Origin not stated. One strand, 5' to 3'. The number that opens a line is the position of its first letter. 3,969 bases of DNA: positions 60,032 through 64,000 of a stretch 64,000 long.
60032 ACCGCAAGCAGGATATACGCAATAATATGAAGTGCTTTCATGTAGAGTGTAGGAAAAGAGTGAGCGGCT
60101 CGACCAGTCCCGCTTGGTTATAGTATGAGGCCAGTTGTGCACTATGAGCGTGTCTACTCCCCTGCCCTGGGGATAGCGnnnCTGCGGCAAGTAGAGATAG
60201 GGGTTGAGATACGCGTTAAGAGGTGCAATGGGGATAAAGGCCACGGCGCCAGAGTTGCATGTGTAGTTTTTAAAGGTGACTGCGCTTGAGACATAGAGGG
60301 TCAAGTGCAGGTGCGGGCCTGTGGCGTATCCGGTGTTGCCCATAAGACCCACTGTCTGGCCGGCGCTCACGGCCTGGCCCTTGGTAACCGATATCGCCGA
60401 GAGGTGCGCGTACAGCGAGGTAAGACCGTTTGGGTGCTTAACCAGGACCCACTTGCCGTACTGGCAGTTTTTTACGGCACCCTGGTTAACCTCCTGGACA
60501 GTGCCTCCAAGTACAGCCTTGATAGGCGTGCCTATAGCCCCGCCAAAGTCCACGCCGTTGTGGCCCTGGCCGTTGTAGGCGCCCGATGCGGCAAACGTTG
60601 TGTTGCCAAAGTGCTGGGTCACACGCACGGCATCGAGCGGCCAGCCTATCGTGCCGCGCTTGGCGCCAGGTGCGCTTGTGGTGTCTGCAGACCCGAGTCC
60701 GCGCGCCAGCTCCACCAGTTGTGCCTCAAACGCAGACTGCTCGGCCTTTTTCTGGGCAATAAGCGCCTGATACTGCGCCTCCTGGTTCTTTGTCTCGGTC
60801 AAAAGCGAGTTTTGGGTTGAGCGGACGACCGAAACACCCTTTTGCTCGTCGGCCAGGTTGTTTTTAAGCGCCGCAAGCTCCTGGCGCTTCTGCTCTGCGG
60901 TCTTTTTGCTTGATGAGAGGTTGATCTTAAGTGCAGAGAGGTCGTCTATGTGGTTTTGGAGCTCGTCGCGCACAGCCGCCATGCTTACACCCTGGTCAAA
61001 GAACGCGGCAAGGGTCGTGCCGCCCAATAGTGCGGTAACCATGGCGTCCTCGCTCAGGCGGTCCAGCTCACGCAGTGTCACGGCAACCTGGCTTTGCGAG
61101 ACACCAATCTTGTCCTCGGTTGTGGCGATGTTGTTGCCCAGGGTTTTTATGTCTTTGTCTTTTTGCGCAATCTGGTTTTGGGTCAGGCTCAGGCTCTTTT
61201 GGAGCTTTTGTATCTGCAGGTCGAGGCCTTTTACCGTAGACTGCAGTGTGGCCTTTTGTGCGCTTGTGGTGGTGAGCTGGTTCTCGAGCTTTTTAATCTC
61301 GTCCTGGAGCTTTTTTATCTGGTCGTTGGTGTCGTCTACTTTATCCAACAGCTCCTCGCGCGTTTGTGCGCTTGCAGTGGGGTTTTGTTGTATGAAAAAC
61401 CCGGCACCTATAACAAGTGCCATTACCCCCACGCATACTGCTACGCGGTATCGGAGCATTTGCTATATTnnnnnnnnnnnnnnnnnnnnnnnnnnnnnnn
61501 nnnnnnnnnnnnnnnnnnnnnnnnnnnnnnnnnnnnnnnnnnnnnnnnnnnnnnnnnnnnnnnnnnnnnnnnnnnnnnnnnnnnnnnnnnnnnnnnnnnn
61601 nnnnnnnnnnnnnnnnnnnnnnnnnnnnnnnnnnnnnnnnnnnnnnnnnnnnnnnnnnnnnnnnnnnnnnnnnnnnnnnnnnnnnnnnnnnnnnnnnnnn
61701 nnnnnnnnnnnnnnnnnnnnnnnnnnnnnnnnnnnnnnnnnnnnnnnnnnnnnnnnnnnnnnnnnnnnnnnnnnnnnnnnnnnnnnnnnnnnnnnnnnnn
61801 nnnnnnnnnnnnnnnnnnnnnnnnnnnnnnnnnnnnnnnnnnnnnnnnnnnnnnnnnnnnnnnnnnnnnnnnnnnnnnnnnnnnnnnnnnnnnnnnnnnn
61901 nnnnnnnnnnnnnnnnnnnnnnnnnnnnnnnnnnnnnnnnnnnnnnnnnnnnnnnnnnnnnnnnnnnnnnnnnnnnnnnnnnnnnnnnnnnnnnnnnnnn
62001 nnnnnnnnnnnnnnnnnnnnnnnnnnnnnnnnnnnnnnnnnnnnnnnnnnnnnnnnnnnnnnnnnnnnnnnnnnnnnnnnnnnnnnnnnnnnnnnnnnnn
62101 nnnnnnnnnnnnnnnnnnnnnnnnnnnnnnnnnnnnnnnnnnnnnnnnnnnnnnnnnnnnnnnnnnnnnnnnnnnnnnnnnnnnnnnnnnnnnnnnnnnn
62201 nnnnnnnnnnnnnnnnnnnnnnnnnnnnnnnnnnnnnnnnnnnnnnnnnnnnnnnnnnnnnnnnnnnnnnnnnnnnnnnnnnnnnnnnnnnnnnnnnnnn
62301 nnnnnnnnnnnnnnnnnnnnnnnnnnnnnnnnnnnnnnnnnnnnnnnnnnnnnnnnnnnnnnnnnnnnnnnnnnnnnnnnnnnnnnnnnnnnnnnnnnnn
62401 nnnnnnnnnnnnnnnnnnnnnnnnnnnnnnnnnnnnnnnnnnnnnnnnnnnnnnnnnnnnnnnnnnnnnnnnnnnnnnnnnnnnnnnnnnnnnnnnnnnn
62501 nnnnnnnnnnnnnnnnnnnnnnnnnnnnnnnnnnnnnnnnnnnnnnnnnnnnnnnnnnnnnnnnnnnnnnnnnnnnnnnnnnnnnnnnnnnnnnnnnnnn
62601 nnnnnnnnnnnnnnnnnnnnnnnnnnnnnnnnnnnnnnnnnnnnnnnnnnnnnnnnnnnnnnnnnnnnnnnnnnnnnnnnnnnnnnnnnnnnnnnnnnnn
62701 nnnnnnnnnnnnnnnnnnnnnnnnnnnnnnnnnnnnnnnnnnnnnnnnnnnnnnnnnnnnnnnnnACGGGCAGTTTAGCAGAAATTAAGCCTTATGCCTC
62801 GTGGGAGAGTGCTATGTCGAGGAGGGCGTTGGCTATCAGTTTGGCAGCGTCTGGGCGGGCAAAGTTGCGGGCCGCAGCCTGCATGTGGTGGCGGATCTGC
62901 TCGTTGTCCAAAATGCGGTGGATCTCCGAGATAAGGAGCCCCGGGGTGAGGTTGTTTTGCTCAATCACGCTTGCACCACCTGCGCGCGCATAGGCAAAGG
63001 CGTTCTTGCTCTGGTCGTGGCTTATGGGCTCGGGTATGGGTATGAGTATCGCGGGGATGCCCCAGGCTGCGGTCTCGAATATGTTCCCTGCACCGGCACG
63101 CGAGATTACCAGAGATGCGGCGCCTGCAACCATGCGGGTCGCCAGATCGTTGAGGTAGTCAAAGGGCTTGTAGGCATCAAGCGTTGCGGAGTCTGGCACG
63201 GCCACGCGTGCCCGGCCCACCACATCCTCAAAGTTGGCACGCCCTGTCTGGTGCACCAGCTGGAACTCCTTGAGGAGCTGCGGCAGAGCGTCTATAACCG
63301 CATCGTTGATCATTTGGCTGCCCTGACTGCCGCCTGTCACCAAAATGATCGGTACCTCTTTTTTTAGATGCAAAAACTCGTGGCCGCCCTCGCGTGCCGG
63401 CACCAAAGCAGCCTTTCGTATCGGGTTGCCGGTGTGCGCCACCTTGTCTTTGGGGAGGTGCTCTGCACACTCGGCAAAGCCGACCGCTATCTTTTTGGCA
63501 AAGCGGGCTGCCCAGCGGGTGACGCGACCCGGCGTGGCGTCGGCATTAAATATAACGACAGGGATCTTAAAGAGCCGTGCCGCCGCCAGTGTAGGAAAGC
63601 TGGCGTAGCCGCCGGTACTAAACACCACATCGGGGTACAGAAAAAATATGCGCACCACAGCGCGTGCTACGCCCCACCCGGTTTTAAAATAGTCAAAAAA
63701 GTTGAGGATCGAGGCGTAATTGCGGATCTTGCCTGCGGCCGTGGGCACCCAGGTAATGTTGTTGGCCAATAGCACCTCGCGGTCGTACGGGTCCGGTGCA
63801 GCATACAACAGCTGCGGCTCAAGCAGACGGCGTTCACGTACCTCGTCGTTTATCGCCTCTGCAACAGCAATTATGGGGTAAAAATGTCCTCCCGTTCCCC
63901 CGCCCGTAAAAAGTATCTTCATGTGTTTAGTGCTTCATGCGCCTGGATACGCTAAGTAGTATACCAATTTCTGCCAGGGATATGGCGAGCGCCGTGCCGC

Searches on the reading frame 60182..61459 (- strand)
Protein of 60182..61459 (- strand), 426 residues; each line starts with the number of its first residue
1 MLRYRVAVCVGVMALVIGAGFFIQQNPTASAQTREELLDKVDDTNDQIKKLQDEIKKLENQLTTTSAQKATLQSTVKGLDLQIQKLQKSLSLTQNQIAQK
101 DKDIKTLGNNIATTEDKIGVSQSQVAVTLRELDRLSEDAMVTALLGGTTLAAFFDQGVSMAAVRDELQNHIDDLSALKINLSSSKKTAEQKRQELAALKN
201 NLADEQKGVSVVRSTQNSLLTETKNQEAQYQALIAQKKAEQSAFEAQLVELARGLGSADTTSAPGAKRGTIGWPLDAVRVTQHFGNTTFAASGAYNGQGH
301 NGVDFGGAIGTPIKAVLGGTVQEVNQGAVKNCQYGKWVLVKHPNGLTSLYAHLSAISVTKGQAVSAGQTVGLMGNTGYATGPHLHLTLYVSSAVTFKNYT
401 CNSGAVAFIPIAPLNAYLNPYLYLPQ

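Call 55: search_protein_families(library=pfam, proteins=[window:60182-61459:-], max_evalue=0.001)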
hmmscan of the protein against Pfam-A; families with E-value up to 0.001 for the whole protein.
window:60182-61459:- (426 aa): 4 families
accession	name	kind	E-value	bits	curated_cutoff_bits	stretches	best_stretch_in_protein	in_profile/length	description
PF01551.29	Peptidase_M23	-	3.1e-27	95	28.7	1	299-390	2-89/96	Peptidase family M23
PF05266.19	DUF724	-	9.8e-05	22.7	38.4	1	38-125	94-181/188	Protein of unknown function (DUF724)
PF11932.13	DUF3450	-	0.00028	20.7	32.6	1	12-100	4-91/241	Protein of unknown function (DUF3450)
PF03961.19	FapA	-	0.00056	20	31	0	33-120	149-237/272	Flagellar Assembly Protein A beta solenoid domain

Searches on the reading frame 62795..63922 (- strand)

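Call 55: search_protein_families(library=pfam, proteins=[window:62795-63922:-], max_evalue=0.001)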
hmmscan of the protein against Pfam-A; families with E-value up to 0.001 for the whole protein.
window:62795-63922:- (376 aa): 3 families
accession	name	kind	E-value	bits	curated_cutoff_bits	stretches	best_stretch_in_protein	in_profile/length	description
PF04101.22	Glyco_tran_28_C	-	7.3e-34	117.6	22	1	192-362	1-165/166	Glycosyltransferase family 28 C-terminal domain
PF03033.26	Glyco_transf_28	-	1.2e-20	74.5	26.2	1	3-146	1-138/139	Glycosyltransferase family 28 N-terminal domain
PF06722.18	EryCIII-like_C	-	0.00029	21.3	31.7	1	270-361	49-137/145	Erythromycin biosynthesis protein CIII-like, C-terminal domain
